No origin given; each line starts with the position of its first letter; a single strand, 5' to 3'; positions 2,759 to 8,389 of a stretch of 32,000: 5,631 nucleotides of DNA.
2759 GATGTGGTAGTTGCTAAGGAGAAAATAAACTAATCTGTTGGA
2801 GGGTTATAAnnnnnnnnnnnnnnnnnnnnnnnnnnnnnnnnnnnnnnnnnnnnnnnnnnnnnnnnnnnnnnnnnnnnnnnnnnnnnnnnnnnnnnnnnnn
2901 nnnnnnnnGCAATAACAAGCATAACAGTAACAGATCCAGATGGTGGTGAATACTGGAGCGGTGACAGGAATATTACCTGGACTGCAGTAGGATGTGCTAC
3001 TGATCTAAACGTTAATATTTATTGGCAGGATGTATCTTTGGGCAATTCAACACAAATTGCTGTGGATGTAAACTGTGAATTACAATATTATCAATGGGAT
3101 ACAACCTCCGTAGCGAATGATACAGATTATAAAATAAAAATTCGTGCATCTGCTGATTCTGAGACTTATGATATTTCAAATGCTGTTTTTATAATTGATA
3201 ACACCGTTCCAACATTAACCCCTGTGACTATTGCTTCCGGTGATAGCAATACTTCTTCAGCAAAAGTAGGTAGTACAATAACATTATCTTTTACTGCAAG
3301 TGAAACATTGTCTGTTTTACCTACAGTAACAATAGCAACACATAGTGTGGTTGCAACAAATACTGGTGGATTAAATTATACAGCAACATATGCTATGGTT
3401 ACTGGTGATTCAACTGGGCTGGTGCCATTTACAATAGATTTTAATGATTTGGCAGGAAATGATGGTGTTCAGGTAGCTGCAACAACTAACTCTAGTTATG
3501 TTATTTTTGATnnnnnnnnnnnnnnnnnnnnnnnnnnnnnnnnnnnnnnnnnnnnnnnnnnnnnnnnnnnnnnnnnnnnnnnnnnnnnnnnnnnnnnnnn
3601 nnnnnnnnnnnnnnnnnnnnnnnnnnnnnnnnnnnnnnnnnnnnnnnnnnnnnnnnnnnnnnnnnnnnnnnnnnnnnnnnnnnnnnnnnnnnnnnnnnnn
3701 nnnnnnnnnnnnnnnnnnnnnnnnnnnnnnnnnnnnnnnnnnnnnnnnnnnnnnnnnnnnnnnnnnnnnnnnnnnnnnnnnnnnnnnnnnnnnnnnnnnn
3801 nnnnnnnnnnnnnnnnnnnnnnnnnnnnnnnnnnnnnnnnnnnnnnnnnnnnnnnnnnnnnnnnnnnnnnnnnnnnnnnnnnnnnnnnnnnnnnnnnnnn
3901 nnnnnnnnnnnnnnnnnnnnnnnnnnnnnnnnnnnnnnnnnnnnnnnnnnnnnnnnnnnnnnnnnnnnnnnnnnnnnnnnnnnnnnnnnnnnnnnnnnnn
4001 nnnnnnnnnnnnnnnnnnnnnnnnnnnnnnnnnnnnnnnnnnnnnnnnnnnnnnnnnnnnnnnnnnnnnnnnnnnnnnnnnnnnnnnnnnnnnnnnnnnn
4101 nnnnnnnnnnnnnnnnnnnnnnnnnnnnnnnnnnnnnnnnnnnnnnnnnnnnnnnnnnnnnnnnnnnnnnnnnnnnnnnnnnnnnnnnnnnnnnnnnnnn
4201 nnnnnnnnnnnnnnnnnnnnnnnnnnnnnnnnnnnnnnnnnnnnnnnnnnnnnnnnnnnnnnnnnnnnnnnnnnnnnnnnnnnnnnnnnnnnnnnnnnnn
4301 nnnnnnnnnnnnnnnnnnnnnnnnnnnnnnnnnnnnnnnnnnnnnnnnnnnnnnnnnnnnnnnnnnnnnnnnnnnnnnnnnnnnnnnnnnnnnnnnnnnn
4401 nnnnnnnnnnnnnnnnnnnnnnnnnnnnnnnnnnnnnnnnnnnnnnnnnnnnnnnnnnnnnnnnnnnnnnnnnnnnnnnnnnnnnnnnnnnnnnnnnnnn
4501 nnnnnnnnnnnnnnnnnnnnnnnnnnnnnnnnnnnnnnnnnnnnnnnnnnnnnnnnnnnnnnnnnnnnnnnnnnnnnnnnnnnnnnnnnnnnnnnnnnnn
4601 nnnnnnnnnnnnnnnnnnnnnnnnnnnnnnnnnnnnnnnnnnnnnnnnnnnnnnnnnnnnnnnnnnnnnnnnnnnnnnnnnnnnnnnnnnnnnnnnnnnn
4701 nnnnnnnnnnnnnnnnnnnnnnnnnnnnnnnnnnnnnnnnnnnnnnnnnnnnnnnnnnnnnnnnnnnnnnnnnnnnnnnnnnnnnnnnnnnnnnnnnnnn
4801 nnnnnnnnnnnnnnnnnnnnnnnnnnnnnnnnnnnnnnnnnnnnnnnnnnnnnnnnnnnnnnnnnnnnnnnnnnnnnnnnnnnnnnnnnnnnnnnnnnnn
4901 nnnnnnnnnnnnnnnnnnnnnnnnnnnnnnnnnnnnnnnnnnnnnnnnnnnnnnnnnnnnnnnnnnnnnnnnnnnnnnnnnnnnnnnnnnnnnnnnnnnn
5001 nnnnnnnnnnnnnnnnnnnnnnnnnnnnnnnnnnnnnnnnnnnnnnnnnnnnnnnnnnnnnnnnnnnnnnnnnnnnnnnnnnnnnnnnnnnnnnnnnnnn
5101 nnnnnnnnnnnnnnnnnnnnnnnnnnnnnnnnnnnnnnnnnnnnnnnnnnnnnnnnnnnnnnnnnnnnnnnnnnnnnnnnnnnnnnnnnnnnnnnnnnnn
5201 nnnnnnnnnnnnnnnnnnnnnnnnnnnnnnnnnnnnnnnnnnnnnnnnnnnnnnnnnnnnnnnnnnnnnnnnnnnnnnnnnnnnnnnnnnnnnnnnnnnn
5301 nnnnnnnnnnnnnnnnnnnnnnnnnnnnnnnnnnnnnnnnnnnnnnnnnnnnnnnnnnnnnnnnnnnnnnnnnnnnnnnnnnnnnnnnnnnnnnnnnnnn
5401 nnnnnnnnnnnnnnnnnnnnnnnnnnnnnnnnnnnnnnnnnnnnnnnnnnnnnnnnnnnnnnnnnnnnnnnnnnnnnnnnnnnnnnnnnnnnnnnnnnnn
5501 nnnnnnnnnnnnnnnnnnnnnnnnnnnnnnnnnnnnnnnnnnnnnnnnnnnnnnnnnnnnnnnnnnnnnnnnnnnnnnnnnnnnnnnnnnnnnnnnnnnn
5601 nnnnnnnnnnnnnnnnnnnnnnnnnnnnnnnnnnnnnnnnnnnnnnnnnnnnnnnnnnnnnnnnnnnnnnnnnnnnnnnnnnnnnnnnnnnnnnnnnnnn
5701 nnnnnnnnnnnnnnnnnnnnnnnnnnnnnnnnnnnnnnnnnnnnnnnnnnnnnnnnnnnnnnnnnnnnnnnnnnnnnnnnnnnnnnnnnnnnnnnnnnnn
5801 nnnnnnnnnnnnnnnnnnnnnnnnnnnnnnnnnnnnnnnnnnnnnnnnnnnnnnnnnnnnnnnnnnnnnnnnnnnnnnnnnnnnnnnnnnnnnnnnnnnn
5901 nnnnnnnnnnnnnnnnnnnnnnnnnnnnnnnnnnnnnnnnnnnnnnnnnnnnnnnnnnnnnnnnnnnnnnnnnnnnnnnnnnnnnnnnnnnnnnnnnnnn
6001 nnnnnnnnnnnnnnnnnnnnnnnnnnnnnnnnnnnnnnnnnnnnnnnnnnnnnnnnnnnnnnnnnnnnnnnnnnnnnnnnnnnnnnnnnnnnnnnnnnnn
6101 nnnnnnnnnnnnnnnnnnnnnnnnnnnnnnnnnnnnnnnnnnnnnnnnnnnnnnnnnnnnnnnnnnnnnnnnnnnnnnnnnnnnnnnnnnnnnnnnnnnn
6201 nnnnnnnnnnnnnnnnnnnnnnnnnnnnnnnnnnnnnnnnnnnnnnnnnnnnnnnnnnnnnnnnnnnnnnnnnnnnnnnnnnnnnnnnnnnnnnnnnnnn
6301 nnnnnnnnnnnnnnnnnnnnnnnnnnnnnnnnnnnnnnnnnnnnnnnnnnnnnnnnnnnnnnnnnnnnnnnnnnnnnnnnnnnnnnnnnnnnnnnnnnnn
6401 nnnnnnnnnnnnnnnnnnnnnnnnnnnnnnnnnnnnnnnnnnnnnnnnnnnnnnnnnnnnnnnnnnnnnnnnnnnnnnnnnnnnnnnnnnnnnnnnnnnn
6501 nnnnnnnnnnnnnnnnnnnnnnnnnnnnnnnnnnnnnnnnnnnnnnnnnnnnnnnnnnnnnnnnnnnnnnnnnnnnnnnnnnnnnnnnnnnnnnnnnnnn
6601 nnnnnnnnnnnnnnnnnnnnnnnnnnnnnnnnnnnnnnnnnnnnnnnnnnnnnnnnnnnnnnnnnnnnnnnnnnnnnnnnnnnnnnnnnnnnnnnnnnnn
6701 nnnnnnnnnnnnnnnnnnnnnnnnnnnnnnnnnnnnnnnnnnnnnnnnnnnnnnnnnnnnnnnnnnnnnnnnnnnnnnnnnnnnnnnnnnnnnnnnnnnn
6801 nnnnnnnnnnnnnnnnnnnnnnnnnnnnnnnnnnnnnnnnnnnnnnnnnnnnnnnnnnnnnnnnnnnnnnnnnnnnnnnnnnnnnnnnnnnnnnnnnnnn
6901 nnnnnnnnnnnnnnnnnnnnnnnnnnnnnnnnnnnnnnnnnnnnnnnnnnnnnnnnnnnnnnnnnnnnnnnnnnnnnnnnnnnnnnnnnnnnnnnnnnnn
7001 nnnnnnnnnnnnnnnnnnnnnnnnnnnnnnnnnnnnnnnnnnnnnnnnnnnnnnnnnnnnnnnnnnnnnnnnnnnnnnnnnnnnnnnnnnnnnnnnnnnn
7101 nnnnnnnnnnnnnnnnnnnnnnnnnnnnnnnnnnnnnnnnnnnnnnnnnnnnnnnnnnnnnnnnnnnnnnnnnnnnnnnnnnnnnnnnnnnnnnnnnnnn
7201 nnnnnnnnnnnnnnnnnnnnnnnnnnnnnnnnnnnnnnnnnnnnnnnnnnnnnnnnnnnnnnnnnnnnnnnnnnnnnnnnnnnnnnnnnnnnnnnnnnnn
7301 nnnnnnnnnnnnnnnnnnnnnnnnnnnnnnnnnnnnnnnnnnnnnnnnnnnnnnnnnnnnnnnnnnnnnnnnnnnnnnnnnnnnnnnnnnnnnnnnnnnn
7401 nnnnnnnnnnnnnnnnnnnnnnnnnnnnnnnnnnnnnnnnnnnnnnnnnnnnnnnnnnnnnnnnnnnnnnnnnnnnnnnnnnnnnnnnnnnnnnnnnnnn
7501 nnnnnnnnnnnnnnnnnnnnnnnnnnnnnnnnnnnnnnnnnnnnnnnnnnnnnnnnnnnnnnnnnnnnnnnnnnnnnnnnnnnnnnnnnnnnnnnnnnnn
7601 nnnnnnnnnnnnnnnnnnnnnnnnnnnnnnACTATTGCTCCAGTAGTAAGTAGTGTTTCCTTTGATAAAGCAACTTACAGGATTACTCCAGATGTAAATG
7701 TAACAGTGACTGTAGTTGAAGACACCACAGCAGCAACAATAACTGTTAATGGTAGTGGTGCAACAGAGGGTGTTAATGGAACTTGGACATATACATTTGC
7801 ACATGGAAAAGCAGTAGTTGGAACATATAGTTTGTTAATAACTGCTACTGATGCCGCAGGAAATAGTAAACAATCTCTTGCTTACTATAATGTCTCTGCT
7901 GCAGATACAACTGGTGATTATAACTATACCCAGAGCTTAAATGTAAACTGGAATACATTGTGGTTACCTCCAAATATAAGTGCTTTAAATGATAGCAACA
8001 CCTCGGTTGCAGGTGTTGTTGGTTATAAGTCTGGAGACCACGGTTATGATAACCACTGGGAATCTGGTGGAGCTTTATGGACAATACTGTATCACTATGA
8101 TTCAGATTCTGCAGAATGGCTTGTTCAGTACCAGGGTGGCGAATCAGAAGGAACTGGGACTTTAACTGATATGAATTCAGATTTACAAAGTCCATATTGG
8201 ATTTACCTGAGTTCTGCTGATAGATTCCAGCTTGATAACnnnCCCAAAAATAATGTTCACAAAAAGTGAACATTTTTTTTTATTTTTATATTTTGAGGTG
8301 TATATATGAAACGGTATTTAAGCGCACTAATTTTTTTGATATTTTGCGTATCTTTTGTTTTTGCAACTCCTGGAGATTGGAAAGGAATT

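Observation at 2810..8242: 1810-aa secreted, anchor-less repeat protein as candidate cell-cell attachment factor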

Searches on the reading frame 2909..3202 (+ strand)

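Call 17: search_protein_families(library=pfam, proteins=[window:2909-3202:+], max_evalue=10)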
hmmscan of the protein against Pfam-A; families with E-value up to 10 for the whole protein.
window:2909-3202:+ (98 aa): 2 families
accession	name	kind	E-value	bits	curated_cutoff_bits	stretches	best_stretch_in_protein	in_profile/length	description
PF10342.15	Kre9_KNH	-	0.0013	19.8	24.6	1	13-90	5-89/94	Kre9/KNH-like N-terminal Ig-like domain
PF17786.7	Mannosidase_ig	-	0.016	16.1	23.4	1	42-86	5-48/91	Mannosidase Ig/CBM-like domain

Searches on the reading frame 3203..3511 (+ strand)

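Call 17: search_protein_families(library=pfam, proteins=[window:3203-3511:+], max_evalue=10)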
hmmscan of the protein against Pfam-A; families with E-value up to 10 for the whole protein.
window:3203-3511:+ (103 aa): 2 families
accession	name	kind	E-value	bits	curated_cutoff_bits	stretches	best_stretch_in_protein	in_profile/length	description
PF19078.6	Big_12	-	0.00085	20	27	1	9-96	8-99/102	Bacterial Ig-like domain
PF18968.5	DUF5707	-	0.11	12.9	26.8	1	59-98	4-43/98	Family of unknown function (DUF5707)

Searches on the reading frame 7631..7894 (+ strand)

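Call 17: search_protein_families(library=pfam, proteins=[window:7631-7894:+], max_evalue=10)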
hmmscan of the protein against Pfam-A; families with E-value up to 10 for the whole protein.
window:7631-7894:+ (88 aa): 11 families
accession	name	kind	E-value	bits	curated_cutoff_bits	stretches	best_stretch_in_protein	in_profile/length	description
PF19077.6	Big_13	-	1.2e-08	35.8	27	1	12-83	21-94/102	Bacterial Ig-like domain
PF17963.7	Big_9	-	0.0001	23.5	23.6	1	14-81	9-83/89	Bacterial Ig domain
PF20622.4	Big_15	-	0.00093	19.5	27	1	13-78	5-71/82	Bacterial Ig domain (Big_16)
PF09136.16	Glucodextran_B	-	0.0097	16.3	27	1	22-81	17-74/83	Glucodextranase, domain B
PF23861.1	Ribophorin_II_2nd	-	0.022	15.4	23.4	1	19-83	31-101/105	Ribophorin II second domain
PF16583.11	ZirS_C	-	0.033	14.2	26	1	3-74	46-119/145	Zinc-regulated secreted antivirulence protein C-terminal domain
PF13750.12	Big_3_3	-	0.038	14.1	27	1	65-83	123-141/157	Bacterial Ig-like domain (group 3)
PF15418.12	DUF4625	-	0.043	14.5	27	1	61-82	103-124/131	Domain of unknown function (DUF4625)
PF05345.18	He_PIG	-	0.049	14.5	24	0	31-85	35-92/96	Putative Ig domain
PF12019.13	GspH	-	0.054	14.4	21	1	22-59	62-94/108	Type II transport protein GspH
PF12733.13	Cadherin-like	-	0.16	12.9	24.2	1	23-81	28-80/89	Cadherin-like beta sandwich domain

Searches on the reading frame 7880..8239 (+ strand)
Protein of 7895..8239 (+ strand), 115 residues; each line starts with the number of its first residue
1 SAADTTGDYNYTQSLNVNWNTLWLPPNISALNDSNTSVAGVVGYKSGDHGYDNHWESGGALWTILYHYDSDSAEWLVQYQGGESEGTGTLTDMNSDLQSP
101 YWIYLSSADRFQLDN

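Call 17: search_protein_families(library=pfam, proteins=[window:7895-8239:+], max_evalue=10)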
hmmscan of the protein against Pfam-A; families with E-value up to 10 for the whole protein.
window:7895-8239:+ (115 aa): 1 family
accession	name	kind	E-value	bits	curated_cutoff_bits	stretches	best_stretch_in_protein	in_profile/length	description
PF24242.1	DUF7449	-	0.033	14.6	27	1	52-99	35-85/89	Domain of unknown function (DUF7449)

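Call 24: search_protein_representatives(protein=window:7895-8239:+)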
Query: 115 residues. Proteins with E-value up to 0.001 (for the whole library): 9; up to 1e-10: 5; up to 1e-30: 3. The best 9 are listed.
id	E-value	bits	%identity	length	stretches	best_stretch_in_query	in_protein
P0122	3.1e-37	143.8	58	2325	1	3-113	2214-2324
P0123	8.1e-34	132.8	61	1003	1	4-114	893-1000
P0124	2.0e-32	128.3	63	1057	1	7-114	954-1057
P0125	5.2e-29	117.2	53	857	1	3-114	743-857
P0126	4.0e-26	107.9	53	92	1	24-114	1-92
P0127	2.8e-05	40.6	35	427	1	3-113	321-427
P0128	3.4e-05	40.3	31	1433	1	3-113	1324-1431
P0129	1.5e-04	38.3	41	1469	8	27-53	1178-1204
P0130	7.3e-04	36.0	36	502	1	3-107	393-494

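Call 27: find_encoding_contigs(protein=P0122, flank=8000, max_places=3)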
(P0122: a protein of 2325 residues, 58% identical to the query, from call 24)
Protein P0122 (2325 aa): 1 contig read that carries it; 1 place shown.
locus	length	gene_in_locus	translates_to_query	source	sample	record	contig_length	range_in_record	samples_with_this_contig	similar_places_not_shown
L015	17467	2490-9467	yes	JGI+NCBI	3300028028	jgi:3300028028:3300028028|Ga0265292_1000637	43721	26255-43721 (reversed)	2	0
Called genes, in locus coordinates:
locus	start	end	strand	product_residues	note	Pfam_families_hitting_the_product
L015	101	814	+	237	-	PF22600:MTPAP-like_central (weak), PF01909:NTP_transf_2, PF18765:Polbeta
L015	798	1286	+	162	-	-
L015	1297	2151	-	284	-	PF02498:Bro-N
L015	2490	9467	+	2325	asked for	PF19077:Big_13 (weak), PF19078:Big_12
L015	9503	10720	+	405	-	-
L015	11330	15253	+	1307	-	PF19077:Big_13 (weak)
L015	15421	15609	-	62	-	-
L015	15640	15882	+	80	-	PF26688:RHH_12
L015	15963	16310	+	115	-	PF10130:PIN_2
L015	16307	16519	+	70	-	-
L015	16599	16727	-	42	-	-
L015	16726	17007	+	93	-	-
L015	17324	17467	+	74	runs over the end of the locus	PF01423:LSM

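Call 37: find_related_loci(query=A2, collection=genome_contigs, flank=8000)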
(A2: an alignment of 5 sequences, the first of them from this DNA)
Query A2 (115 aa) in genome_contigs; peptide patterns used: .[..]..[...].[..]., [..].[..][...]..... (x = any residue, [..] = any of these).
19 stretches matched a pattern; 3 encode a relative of the query (tblastn E <= 1e-3); 3 distinct loci.
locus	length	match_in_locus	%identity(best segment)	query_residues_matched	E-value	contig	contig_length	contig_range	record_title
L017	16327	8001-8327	58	4-112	1e-44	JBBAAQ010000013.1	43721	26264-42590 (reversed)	MAG: Candidatus Woesearchaeota archaeon isolate SO_2017_GW3_46 scaffold_637_c1_OW296A_2017, whole genome shotgun sequenc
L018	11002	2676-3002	59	3-114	3e-41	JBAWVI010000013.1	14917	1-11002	MAG: archaeon isolate ELA007 MAG007_13, whole genome shotgun sequence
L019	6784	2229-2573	51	3-114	2e-29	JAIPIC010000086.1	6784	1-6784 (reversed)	MAG: Candidatus Woesearchaeota archaeon isolate Tobar13.5m-G65 Tobar13-5m-C11859, whole genome shotgun sequence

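Call 38: find_related_loci(query=A2, collection=metagenome_contigs, flank=8000)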
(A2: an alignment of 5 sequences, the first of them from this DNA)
Query A2 (115 aa) in metagenome_contigs; peptide patterns used: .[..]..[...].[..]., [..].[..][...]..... (x = any residue, [..] = any of these).
30 stretches matched a pattern; 4 encode a relative of the query (tblastn E <= 1e-3); 4 distinct loci.
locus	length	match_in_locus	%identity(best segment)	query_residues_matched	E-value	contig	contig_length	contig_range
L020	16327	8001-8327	58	4-112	1e-44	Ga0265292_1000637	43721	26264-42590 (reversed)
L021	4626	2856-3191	61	4-114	1e-43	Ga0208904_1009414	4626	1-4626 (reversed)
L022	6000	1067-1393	59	3-114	4e-41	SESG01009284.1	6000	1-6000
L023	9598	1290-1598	60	8-114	3e-40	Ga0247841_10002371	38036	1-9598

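Call 40: search_protein_families(library=pfam, proteins=[L018:3081-4418:+, L019:2570-4144:+, L023:1678-2952:+], max_evalue=1)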
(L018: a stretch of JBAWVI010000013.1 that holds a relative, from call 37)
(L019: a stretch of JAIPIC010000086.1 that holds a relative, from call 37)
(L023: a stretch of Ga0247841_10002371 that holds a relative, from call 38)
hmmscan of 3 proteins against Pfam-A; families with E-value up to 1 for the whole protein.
L018:3081-4418:+ (446 aa): 3 families
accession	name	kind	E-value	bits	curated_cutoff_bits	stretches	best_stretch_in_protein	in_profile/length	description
PF17870.6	Insulin_TMD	-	0.023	15.2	33.4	1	413-445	12-46/47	Insulin receptor trans-membrane segment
PF22584.1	CFAP143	-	0.073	13.3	27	1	107-208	53-163/437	Cilia- and flagella-associated protein 143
PF05564.17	Auxin_repressed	-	0.16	13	25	0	383-420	38-75/117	Dormancy/auxin associated protein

L019:2570-4144:+ (525 aa): 1 family
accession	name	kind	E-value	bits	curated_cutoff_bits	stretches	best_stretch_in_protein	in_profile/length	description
PF08985.17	DP-EP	-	0.06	14.2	25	1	183-268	19-106/120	DP-EP family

L023:1678-2952:+ (425 aa): 0 families

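Call 53: predict_structure(alignment_id=A3)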
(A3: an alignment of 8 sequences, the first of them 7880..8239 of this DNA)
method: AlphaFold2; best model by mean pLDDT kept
length: 120 residues; sequences in the alignment: 8
mean_pLDDT: 41.5   pTM: 0.34
mean pLDDT of the five models: 41.5, 40.0, 36.5, 35.6, 33.5
residues with pLDDT >= 90: 0; 70-90: 0; 50-70: 29; < 50: 91
segments of 3 or more residues with pLDDT < 50: 1-67, 86-88, 96-110, 117-120
pLDDT, mean of each block of 10 residues (from residue 1): 29 37 43 38 32 31 40 57 51 46 45 48
secondary structure, 60 per line:
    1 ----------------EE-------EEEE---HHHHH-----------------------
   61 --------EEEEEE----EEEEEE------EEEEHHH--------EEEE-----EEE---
elements in order: E26-29 H33-37 E69-74 E79-84 E91-94 E106-109 E115-117

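Call 73: search_protein_families(library=pfam, alignment_id=A1, max_evalue=10)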
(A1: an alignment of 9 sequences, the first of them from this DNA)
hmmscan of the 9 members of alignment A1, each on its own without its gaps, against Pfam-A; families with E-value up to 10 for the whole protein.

A. member 1, seq(115 aa): 1 family
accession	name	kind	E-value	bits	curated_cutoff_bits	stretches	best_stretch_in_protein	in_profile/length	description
PF24242.1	DUF7449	-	0.033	14.6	27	1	52-99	35-85/89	Domain of unknown function (DUF7449)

B. families by the number of members that match (of 9 scanned): 5 families
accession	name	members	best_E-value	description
PF24681.1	Kelch_KLHDC2_KLHL20_DRC7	1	0.0099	KLHDC2/KLHL20/DRC7 Kelch-repeats domain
PF24242.1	DUF7449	1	0.033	Domain of unknown function (DUF7449)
PF19177.5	DUF5859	1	0.062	Family of unknown function (DUF5859)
PF22104.1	MHV_Nsp3_DPUP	1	0.2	Coronavirus Nsp3 DPUP domain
PF23673.1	DUF7154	1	2.3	Domain of unknown function (DUF7154)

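Call 83: find_related_loci(query=A2, collection=viral_contigs, flank=6000)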
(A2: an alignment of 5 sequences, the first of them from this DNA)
Query A2 (115 aa) in viral_contigs; peptide patterns used: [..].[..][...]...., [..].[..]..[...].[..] (x = any residue, [..] = any of these).
14 stretches matched a pattern, but none encodes a relative of the query by tblastn (E <= 1e-3).

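Call 88: search_solved_structures(query=A1, max_evalue=10)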
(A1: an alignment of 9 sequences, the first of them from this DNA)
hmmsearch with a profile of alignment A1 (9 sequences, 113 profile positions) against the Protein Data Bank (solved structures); distinct sequences matched with E-value up to 10: 2.
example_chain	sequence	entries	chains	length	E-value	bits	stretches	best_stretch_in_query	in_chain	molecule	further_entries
6az3_l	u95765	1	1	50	0.3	14.6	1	89-111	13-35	60S ribosomal protein L39, putative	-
3jcs_l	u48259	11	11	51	0.31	14.6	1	89-111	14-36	ribosomal protein L39e | eL39 | Putative 60S ribosomal protein L39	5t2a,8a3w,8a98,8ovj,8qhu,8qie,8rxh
